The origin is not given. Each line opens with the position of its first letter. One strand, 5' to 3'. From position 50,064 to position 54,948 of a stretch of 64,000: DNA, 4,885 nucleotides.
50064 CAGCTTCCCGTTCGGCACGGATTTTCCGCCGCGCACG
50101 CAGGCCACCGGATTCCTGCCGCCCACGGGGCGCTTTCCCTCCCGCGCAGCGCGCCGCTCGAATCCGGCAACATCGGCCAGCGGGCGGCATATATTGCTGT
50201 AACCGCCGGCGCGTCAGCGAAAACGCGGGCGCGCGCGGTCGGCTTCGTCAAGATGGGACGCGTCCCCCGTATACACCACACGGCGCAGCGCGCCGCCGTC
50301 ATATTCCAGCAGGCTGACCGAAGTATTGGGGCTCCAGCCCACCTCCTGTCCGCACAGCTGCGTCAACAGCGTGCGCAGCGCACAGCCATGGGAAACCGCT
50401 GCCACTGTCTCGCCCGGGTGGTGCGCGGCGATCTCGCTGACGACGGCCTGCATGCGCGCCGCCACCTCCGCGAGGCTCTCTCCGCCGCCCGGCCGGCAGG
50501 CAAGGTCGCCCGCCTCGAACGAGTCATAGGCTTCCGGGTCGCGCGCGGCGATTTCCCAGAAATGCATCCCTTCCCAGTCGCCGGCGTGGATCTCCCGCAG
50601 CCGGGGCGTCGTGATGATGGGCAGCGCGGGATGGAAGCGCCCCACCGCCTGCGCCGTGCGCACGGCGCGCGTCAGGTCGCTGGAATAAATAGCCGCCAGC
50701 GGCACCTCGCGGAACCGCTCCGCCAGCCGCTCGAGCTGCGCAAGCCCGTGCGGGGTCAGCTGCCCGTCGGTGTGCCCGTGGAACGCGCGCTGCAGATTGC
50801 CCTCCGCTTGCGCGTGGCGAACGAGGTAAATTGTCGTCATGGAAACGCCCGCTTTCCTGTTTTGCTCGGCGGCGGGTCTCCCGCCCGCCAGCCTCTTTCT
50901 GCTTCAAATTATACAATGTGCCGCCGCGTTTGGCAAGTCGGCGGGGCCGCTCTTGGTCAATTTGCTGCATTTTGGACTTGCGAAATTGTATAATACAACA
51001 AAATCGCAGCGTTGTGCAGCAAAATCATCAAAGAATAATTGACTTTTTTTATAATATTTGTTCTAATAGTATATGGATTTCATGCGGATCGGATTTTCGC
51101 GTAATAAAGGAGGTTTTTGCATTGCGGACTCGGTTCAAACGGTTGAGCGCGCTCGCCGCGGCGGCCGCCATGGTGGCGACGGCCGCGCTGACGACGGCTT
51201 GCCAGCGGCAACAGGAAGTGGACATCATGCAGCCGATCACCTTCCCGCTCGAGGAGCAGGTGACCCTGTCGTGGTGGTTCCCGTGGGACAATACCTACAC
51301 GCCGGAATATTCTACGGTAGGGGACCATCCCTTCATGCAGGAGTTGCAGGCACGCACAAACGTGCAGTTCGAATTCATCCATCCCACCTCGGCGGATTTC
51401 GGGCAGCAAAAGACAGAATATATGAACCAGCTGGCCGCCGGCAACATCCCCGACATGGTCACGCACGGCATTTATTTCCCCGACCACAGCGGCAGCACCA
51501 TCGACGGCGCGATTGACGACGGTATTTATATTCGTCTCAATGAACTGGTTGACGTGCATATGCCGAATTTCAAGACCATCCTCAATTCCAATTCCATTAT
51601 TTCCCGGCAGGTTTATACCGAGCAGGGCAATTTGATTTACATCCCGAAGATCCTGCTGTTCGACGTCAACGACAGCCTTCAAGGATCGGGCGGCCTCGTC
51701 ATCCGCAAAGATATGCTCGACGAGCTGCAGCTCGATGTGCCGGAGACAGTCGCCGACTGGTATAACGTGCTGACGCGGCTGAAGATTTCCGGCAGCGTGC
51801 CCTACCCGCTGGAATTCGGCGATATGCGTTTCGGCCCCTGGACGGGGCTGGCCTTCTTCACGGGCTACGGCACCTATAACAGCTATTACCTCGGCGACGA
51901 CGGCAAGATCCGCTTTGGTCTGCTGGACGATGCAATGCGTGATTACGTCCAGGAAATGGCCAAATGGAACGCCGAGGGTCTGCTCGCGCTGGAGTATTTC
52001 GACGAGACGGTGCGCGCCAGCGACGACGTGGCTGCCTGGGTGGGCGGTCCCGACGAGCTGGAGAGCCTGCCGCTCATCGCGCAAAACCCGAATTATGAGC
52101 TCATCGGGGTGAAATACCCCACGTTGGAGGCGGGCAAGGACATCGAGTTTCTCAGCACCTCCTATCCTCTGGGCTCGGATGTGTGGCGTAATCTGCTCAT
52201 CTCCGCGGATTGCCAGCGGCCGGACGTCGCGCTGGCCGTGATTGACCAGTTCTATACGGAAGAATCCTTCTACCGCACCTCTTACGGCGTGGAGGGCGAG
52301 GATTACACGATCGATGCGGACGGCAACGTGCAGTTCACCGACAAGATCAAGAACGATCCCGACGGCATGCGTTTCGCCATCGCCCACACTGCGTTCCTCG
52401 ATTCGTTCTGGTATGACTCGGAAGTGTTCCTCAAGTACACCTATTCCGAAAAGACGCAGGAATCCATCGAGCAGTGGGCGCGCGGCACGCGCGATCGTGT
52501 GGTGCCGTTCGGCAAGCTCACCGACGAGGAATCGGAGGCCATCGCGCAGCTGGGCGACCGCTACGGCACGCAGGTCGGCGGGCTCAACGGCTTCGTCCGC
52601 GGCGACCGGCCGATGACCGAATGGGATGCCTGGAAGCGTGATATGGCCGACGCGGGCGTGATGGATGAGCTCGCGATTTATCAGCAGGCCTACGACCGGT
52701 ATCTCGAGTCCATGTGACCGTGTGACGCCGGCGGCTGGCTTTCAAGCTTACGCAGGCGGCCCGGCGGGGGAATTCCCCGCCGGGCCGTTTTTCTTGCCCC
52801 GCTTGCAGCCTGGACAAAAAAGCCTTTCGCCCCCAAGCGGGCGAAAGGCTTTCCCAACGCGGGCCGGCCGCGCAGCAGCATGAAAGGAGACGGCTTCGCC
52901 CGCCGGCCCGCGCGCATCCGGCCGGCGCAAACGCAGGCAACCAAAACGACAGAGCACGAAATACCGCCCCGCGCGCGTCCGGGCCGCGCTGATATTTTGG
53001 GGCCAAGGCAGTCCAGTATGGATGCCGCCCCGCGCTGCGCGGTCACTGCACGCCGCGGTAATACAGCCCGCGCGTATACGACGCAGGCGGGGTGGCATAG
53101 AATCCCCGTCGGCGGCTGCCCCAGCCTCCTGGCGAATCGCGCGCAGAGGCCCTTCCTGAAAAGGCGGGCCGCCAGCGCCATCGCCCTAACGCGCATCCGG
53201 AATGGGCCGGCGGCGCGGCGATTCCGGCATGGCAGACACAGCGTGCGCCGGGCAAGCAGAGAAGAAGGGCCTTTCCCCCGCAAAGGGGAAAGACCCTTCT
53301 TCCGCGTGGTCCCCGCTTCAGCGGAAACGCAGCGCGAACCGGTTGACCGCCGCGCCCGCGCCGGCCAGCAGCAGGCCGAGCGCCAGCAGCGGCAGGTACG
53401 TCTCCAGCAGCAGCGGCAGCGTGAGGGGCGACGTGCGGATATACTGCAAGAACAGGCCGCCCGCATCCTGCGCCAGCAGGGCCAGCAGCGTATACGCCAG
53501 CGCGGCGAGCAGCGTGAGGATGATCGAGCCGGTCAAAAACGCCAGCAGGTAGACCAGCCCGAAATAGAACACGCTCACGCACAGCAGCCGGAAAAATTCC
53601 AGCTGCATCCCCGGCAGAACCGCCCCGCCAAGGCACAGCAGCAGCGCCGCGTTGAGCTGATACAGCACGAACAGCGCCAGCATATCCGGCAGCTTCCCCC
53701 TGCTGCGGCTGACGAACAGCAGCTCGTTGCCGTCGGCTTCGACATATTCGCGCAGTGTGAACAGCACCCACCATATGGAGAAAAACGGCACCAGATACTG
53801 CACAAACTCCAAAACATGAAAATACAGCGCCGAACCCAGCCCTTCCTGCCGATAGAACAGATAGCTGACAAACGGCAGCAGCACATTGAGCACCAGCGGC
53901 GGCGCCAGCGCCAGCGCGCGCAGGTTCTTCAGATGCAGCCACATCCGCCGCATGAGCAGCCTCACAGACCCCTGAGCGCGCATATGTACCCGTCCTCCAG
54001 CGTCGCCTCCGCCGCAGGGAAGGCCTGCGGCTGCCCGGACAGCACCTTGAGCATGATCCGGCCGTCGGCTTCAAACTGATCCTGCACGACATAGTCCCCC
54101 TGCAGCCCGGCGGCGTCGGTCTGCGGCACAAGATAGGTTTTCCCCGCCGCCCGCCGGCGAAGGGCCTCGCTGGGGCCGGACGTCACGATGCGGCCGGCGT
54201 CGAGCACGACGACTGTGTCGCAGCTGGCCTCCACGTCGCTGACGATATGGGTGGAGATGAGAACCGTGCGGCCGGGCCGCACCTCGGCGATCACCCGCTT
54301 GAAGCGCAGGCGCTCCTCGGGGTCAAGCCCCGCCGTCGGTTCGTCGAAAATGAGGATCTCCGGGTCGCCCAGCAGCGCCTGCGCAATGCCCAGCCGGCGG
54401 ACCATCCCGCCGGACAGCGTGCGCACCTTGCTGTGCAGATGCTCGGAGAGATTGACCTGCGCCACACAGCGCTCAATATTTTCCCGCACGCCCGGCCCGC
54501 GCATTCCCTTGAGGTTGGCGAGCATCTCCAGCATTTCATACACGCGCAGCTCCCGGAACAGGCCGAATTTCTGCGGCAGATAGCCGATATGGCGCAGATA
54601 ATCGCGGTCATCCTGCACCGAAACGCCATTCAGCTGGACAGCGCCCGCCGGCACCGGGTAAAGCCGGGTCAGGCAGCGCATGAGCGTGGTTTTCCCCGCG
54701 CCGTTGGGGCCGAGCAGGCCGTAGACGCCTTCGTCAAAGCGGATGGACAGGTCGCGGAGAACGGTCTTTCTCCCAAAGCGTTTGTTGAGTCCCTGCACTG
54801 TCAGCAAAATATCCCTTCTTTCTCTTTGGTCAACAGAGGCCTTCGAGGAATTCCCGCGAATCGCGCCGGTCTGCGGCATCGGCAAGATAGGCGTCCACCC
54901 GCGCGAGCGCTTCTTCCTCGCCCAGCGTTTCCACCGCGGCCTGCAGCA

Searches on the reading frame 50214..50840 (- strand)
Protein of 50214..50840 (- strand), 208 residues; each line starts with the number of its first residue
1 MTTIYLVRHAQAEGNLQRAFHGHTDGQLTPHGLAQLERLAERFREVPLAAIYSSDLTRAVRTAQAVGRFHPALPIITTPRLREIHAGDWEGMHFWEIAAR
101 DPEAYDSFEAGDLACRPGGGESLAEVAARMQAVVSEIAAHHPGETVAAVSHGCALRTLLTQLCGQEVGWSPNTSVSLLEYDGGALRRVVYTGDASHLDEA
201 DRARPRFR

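Call 24: search_protein_families(library=pfam, max_evalue=0.00001, proteins=[window:50214-50840:-])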
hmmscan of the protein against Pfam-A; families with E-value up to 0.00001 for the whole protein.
window:50214-50840:- (208 aa): 1 family
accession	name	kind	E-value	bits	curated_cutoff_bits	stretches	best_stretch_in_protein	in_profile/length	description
PF00300.27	His_Phos_1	-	2.3e-57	194.3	21.7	1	4-186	1-187/194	Histidine phosphatase superfamily (branch 1)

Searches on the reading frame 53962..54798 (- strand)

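Call 24: search_protein_families(library=pfam, max_evalue=0.00001, proteins=[window:53962-54798:-])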
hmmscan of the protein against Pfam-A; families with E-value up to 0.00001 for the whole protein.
window:53962-54798:- (278 aa): 3 families
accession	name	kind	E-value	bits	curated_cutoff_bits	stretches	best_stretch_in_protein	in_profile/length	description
PF00005.33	ABC_tran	-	1.7e-29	103.6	25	1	16-156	3-137/137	ABC transporter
PF13304.12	AAA_21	-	1.4e-11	45.4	27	0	127-184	237-298/304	AAA domain, putative AbiEii toxin, Type IV TA system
PF13476.12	AAA_23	-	3.3e-06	28.3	27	1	15-44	11-40/201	AAA domain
